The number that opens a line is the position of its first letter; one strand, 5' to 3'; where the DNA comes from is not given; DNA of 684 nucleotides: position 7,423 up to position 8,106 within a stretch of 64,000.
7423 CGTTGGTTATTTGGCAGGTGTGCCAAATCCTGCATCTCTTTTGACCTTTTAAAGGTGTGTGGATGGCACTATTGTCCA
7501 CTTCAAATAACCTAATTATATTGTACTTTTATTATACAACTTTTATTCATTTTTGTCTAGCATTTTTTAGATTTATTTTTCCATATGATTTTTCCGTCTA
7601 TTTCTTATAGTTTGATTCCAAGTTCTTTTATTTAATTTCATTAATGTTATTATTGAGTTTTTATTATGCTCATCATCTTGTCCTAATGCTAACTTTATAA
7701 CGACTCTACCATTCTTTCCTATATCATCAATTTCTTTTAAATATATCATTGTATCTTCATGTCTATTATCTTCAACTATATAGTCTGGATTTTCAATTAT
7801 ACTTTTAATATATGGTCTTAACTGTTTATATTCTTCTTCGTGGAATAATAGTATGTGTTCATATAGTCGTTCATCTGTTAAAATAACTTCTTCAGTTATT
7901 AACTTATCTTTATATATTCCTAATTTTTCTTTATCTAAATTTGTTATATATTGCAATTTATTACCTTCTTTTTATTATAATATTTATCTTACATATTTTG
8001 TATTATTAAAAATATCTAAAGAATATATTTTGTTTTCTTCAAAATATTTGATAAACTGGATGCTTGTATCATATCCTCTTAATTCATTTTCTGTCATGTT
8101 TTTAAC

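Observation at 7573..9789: Island cargo: NUDIX - MBL-fold hydrolase - NUDIX operon plus a small basic protein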

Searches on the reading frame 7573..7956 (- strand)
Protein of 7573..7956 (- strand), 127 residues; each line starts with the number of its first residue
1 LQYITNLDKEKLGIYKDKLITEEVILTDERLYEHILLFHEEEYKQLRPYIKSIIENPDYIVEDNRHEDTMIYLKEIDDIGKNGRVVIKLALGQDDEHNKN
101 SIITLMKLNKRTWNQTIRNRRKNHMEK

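Call 4: search_protein_families(library=pfam, proteins=[window:7573-7956:-], max_evalue=0.01)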
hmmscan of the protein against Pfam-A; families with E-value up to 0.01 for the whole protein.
window:7573-7956:- (127 aa): 2 families
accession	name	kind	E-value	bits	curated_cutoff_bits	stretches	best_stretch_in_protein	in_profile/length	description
PF18810.6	PBECR2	-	1e-09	39.1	27.1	1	9-118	11-114/120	phage-Barnase-EndoU-ColicinE5/D-RelE like nuclease2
PF18812.6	PBECR3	-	6.2e-08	33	30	1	21-114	20-114/115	phage-Barnase-EndoU-ColicinE5/D-RelE like nuclease3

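Call 5: search_protein_families(library=ncbifam, proteins=[window:7573-7956:-], max_evalue=0.01)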
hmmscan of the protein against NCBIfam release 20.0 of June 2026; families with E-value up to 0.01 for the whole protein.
window:7573-7956:- (127 aa): 1 family
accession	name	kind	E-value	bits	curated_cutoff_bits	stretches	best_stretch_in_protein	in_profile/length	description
NF000486.1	AAC_6p_Ip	exception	0.0056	16.7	390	1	69-120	74-123/173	aminoglycoside 6'-N-acetyltransferase AAC(6')-Ip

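Call 6: search_protein_families(library=padloc, proteins=[window:7573-7956:-], max_evalue=0.01)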
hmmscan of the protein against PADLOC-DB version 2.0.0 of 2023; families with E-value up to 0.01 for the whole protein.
window:7573-7956:- (127 aa): 0 families

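Call 7: search_protein_families(library=phrogs, proteins=[window:7573-7956:-], max_evalue=0.001)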
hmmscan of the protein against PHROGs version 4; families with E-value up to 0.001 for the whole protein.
window:7573-7956:- (127 aa): 1 family
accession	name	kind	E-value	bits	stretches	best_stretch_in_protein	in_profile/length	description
phrog_29609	-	unknown function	3.2e-23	83.1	1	5-121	25-140/146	-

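Call 33: search_dna_similar(query=window:7573-7956:-, collection=phages, mode=protein, max_evalue=0.001, max_rows=20)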
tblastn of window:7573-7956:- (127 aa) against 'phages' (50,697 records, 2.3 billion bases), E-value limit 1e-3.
Records with a match: 1; places in all: 1; records where one place covers at least 80% of the query: 1.
Best place of each record, by identity: <60% 1.
By first word of the organism name: Bacteriophage 1.
By host as written in the record: - 1.
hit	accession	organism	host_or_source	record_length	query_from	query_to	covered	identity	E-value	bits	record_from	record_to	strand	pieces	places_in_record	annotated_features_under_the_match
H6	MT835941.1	Bacteriophage sp.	human fecal samples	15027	7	120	90%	32.2%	3e-8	56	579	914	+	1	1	record has no annotation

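Call 56: find_homologous_proteins(query=window:7573-7956:-, max_evalue=0.001)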
Query window:7573-7956:- (127 aa): 413 proteins with E <= 0.001 among 417 candidates; the best 120 are listed.
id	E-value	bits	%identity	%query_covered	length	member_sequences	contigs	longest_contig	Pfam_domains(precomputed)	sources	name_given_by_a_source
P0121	5.6e-75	267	99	100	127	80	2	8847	PF18810.7,PF18812.7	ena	-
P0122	1.3e-67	243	93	96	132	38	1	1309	PF18810.7,PF18812.7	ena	-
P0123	1.7e-67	243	91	100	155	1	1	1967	PF18810.7,PF18812.7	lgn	-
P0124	4.2e-67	242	91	96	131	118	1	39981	PF18810.7,PF18812.7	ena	-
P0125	2.4e-66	239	90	96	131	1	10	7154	PF18810.7,PF18812.7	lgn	-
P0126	3.6e-66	239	89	96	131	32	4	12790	PF18810.7,PF18812.7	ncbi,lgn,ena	-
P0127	6.8e-66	238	91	96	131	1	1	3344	PF18810.7,PF18812.7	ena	-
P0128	9.5e-66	237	89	96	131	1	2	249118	PF18810.7,PF18812.7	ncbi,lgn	-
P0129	1.3e-65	237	90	96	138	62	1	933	PF18810.7,PF18812.7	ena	-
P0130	1.3e-65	237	90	96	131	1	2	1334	PF18810.7,PF18812.7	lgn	-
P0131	1.4e-65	237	91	96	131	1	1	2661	PF18810.7,PF18812.7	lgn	-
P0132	1.5e-65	237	91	96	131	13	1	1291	PF18810.7,PF18812.7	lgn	-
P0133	2.0e-65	236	91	96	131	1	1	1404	PF18810.7,PF18812.7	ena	-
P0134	3.1e-65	236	89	96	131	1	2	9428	PF18810.7,PF18812.7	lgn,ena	-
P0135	3.4e-65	236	91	96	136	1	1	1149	PF18810.7,PF18812.7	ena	-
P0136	3.7e-65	236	91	94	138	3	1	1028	PF18810.7,PF18812.7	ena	-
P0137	4.0e-65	235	88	96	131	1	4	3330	PF18810.7,PF18812.7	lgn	-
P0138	4.1e-65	235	92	94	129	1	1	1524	PF18810.7,PF18812.7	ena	-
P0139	4.4e-65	235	90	96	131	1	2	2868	PF18810.7,PF18812.7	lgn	-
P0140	4.8e-65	235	91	96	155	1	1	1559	PF18810.7,PF18812.7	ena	-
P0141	4.9e-65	235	91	96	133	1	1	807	PF18810.7,PF18812.7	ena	-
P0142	5.9e-65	235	89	96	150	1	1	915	PF18810.7,PF18812.7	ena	-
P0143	5.9e-65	235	90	96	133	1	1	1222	PF18810.7,PF18812.7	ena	-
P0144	6.2e-65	235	89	96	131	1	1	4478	PF18810.7,PF18812.7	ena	-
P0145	6.6e-65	235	92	94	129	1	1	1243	PF18810.7,PF18812.7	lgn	-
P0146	7.8e-65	235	91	96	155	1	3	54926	PF18810.7,PF18812.7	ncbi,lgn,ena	-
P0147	1.4e-64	234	91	94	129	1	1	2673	PF18810.7,PF18812.7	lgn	-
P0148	2.1e-64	233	91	94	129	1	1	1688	PF18810.7,PF18812.7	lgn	-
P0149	3.1e-64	233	89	96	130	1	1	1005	PF18810.7,PF18812.7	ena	-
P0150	3.1e-64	233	88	96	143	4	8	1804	PF18810.7,PF18812.7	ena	-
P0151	4.5e-64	232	92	94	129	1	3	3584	PF18810.7,PF18812.7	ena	-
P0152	4.9e-64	232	89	96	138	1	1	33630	PF18810.7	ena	-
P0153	5.2e-64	232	91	94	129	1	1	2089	PF18810.7,PF18812.7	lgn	-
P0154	5.5e-64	232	88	96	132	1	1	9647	PF18810.7,PF18812.7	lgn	-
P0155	7.5e-64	231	90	96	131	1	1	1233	PF18810.7,PF18812.7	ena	-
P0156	8.0e-64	231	89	96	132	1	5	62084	PF18810.7,PF18812.7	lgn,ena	-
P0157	8.3e-64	231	88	96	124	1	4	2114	PF18810.7,PF18812.7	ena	-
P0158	1.4e-63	231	89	96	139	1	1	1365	PF18810.7,PF18812.7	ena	-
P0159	1.6e-63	230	87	96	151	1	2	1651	PF18810.7,PF18812.7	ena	-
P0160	1.9e-63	230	89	96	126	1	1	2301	PF18810.7,PF18812.7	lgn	-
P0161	2.0e-63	230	89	96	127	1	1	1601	PF18810.7,PF18812.7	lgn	-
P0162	2.0e-63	230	88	96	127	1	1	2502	PF18810.7,PF18812.7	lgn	-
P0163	2.1e-63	230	89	96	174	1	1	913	PF18810.7,PF18812.7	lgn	-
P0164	2.1e-63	230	88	96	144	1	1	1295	PF18810.7,PF18812.7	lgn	-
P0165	2.1e-63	230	88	96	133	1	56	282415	PF18810.7,PF18812.7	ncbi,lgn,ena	-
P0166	2.3e-63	230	88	96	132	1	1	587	PF18810.7,PF18812.7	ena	-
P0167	2.4e-63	230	88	96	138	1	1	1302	PF18810.7,PF18812.7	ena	-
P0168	2.4e-63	230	87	96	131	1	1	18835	PF18810.7,PF18812.7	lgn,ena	-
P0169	2.4e-63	230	88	96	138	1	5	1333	PF18810.7,PF18812.7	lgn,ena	-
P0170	2.7e-63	230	89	96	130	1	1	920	PF18810.7,PF18812.7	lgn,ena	-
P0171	3.0e-63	229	89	96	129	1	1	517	PF18810.7,PF18812.7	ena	-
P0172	3.3e-63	229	87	96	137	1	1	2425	PF18810.7,PF18812.7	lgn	-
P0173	3.5e-63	229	87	96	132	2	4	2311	PF18810.7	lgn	-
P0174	3.5e-63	229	87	96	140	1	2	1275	PF18810.7,PF18812.7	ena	-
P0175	3.5e-63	229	87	96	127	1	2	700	PF18810.7,PF18812.7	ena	-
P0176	3.9e-63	229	87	96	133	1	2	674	PF18810.7,PF18812.7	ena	-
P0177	4.8e-63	229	89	94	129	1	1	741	PF18810.7,PF18812.7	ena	-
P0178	4.8e-63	229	88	96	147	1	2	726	PF18810.7,PF18812.7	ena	-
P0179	5.5e-63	229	86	96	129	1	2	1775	PF18810.7,PF18812.7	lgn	-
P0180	6.0e-63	228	89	94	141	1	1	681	PF18810.7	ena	-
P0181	7.0e-63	228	89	96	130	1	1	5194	PF18810.7,PF18812.7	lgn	-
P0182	7.4e-63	228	86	96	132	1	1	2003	PF18810.7,PF18812.7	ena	-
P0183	7.7e-63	228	87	96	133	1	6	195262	PF18810.7,PF18812.7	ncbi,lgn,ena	-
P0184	8.0e-63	228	87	94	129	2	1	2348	PF18810.7,PF18812.7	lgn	-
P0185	8.4e-63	228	87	96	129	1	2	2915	PF18810.7,PF18812.7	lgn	-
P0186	9.1e-63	228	86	96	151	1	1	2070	PF18810.7,PF18812.7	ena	-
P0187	1.1e-62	228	87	96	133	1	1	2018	PF18810.7,PF18812.7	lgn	-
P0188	1.1e-62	228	88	94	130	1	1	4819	PF18810.7,PF18812.7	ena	-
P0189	1.1e-62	228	89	94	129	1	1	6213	PF18810.7,PF18812.7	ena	-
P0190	1.2e-62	228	86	96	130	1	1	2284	PF18810.7,PF18812.7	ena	-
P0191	1.2e-62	227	88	94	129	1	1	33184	PF18810.7,PF18812.7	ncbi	-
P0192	1.2e-62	227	86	96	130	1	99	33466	PF18810.7,PF18812.7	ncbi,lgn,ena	-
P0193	1.2e-62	227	86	96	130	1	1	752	PF18810.7,PF18812.7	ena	-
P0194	1.2e-62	227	86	96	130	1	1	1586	PF18810.7,PF18812.7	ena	-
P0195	1.3e-62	227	88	94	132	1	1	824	PF18810.7,PF18812.7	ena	-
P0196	1.4e-62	227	86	96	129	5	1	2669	PF18810.7,PF18812.7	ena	-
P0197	1.5e-62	227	86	96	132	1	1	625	PF18810.7,PF18812.7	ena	-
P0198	1.5e-62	227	87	96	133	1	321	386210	PF18810.7,PF18812.7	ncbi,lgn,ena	-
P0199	1.7e-62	227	87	96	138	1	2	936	PF18810.7,PF18812.7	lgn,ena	-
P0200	1.8e-62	227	86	96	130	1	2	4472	PF18810.7,PF18812.7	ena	-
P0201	1.8e-62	227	86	96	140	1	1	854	PF18810.7,PF18812.7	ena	-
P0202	2.1e-62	227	86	96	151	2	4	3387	PF18810.7,PF18812.7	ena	-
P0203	2.1e-62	227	86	96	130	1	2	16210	PF18810.7,PF18812.7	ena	-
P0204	2.2e-62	227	88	94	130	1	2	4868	PF18810.7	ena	-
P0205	2.3e-62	227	86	96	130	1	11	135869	PF18810.7,PF18812.7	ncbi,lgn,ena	-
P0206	2.3e-62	227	86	96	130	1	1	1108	PF18810.7,PF18812.7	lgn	-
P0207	3.1e-62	226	86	96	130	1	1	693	PF18810.7,PF18812.7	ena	-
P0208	3.2e-62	226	86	96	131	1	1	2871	PF18810.7,PF18812.7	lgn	-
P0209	3.4e-62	226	88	96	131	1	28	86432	PF18810.7,PF18812.7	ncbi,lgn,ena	-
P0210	3.5e-62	226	88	96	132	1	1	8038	PF18810.7,PF18812.7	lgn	-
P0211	3.8e-62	226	88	94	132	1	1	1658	PF18810.7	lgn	-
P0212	3.8e-62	226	86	96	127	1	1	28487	PF18810.7,PF18812.7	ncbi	-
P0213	3.9e-62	226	88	96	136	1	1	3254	PF18810.7,PF18812.7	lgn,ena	-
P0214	4.0e-62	226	86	96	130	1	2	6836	PF18810.7,PF18812.7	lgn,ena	-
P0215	4.4e-62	226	88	94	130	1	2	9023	PF18810.7,PF18812.7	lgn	-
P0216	4.6e-62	226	86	96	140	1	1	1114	PF18810.7,PF18812.7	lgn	-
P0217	4.7e-62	226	88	94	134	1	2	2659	PF18810.7,PF18812.7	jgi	-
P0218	5.4e-62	225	86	96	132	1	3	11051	PF18810.7,PF18812.7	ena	-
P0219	5.8e-62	225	85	96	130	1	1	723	PF18810.7,PF18812.7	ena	-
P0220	6.0e-62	225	85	96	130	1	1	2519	PF18810.7,PF18812.7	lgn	-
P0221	6.0e-62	225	86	96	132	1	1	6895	PF18810.7,PF18812.7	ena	-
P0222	6.2e-62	225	88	94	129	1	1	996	PF18810.7,PF18812.7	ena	-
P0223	6.8e-62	225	87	96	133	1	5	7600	PF18810.7,PF18812.7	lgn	-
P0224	6.9e-62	225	85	96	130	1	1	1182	PF18810.7,PF18812.7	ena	-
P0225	7.3e-62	225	87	96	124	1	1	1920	PF18810.7,PF18812.7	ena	-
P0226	7.5e-62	225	88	96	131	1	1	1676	PF18810.7,PF18812.7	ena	-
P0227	7.6e-62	225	85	96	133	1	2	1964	PF18810.7,PF18812.7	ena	-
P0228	7.7e-62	225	86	96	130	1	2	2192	PF18810.7,PF18812.7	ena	-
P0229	7.8e-62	225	86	96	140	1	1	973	PF18810.7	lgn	-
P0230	9.5e-62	225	86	96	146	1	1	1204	PF18810.7,PF18812.7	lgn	-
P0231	1.0e-61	224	84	96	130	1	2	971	PF18810.7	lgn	-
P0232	1.0e-61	224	85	94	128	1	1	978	PF18810.7,PF18812.7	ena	-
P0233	1.0e-61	224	87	96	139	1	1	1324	PF18810.7,PF18812.7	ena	-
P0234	1.1e-61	224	85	96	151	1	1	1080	PF18810.7,PF18812.7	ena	-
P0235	1.2e-61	224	84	96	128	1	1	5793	PF18810.7,PF18812.7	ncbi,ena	-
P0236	1.3e-61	224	85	96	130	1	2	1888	PF18810.7,PF18812.7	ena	-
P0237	1.4e-61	224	88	96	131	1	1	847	PF18810.7,PF18812.7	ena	-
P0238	1.4e-61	224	88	96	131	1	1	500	PF18810.7,PF18812.7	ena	-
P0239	1.5e-61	224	87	96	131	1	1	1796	PF18810.7,PF18812.7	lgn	-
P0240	1.5e-61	224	87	96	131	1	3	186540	PF18810.7,PF18812.7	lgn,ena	-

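Call 57: find_encoding_contigs(protein=P0198, flank=5000, max_places=8)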
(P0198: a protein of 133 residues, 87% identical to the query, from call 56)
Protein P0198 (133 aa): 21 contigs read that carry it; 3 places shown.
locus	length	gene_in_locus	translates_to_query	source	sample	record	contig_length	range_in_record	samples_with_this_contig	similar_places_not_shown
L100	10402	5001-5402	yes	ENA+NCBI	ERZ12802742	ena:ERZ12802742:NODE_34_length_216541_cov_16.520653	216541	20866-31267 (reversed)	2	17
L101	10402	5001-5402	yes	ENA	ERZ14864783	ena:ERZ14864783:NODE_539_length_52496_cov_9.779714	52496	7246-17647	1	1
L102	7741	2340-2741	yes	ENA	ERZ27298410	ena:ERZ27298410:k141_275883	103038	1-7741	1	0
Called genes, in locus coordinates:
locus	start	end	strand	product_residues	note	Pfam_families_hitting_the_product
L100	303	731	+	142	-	-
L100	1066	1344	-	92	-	-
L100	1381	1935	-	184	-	PF21537:DUF1980_C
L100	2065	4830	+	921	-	PF07517:SecA_DEAD, PF00270:DEAD, PF01043:SecA_PP_bind, PF21090:P-loop_SecA, PF07516:SecA_SW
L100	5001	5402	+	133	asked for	PF18810:PBECR2, PF18812:PBECR3 (weak)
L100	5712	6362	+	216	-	PF02581:TMP-TENI, PF03060:NMO (weak)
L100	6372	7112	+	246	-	PF12710:HAD (weak), PF05822:UMPH-1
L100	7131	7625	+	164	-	PF13483:Lactamase_B_3, PF12706:Lactamase_B_2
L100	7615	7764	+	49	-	-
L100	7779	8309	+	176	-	PF01872:RibD_C, PF00186:DHFR_1 (weak)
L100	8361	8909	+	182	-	PF12464:Mac, PF00132:Hexapep, PF14602:Hexapep_2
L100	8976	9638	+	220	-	-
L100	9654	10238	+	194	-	-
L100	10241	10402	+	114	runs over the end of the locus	-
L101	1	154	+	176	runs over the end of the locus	PF01381:HTH_3 (faint)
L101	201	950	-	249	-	-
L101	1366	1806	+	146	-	PF08281:Sigma70_r4_2, PF04545:Sigma70_r4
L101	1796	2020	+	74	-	-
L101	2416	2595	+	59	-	-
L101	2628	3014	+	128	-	-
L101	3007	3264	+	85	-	PF12728:HTH_17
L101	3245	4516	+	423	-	PF14657:Arm-DNA-bind_4, PF14659:Phage_int_SAM_3, PF00589:Phage_integrase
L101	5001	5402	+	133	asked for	PF18810:PBECR2, PF18812:PBECR3 (weak)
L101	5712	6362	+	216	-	PF02581:TMP-TENI, PF03060:NMO (weak)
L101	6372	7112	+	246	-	PF12710:HAD (weak), PF05822:UMPH-1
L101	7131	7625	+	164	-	PF13483:Lactamase_B_3, PF12706:Lactamase_B_2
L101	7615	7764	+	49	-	-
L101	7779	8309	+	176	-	PF01872:RibD_C, PF00186:DHFR_1 (weak)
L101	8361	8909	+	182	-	PF12464:Mac, PF00132:Hexapep, PF14602:Hexapep_2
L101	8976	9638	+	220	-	-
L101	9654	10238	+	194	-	-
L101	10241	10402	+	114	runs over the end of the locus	-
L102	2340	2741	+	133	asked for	PF18810:PBECR2, PF18812:PBECR3 (weak)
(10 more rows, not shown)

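Call 58: find_encoding_contigs(protein=P0192, flank=5000, max_places=6)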
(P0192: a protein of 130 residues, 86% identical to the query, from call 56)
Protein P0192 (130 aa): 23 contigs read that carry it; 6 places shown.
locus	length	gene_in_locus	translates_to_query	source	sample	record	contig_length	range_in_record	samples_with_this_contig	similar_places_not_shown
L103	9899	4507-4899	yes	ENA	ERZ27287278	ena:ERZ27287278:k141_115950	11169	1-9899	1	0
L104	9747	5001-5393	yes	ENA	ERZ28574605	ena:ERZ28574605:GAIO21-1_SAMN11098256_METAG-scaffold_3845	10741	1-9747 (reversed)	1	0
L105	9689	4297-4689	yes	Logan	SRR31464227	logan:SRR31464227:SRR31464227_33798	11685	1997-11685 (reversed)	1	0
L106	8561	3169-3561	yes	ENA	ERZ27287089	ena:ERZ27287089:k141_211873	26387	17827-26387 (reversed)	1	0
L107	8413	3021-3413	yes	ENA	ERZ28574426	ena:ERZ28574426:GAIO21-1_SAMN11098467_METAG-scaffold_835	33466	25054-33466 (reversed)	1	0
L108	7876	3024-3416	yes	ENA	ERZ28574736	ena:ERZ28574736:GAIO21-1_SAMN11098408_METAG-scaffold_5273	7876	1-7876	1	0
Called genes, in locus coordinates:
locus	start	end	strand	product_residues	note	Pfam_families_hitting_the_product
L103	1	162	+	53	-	?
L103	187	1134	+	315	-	PF01193:RNA_pol_L, PF01000:RNA_pol_A_bac, PF03118:RNA_pol_A_CTD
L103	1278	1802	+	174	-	PF01196:Ribosomal_L17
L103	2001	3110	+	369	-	PF00438:S-AdoMet_synt_N, PF02772:S-AdoMet_synt_M, PF02773:S-AdoMet_synt_C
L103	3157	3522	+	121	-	PF00535:Glycos_transf_2 (weak)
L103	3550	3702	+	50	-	-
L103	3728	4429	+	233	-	PF04055:Radical_SAM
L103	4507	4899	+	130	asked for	PF18810:PBECR2, PF18812:PBECR3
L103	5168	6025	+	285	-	PF00303:Thymidylat_synt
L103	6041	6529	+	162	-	PF00186:DHFR_1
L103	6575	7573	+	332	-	PF20903:SPL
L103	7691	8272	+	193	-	PF01558:POR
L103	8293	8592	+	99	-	PF13187:Fer4_9 (faint), PF00037:Fer4 (weak), PF12837:Fer4_6 (weak), PF13237:Fer4_10, PF14697:Fer4_21, PF12838:Fer4_7, PF00037:Fer4, PF12837:Fer4_6 (weak), +4 more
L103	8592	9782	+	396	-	PF01855:POR_N, PF17147:PFOR_II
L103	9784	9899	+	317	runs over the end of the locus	PF02775:TPP_enzyme_C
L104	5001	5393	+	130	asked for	PF18810:PBECR2, PF18812:PBECR3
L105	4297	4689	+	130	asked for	PF18810:PBECR2, PF18812:PBECR3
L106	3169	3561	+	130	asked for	PF18810:PBECR2, PF18812:PBECR3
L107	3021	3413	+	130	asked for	PF18810:PBECR2, PF18812:PBECR3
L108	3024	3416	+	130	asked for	PF18810:PBECR2, PF18812:PBECR3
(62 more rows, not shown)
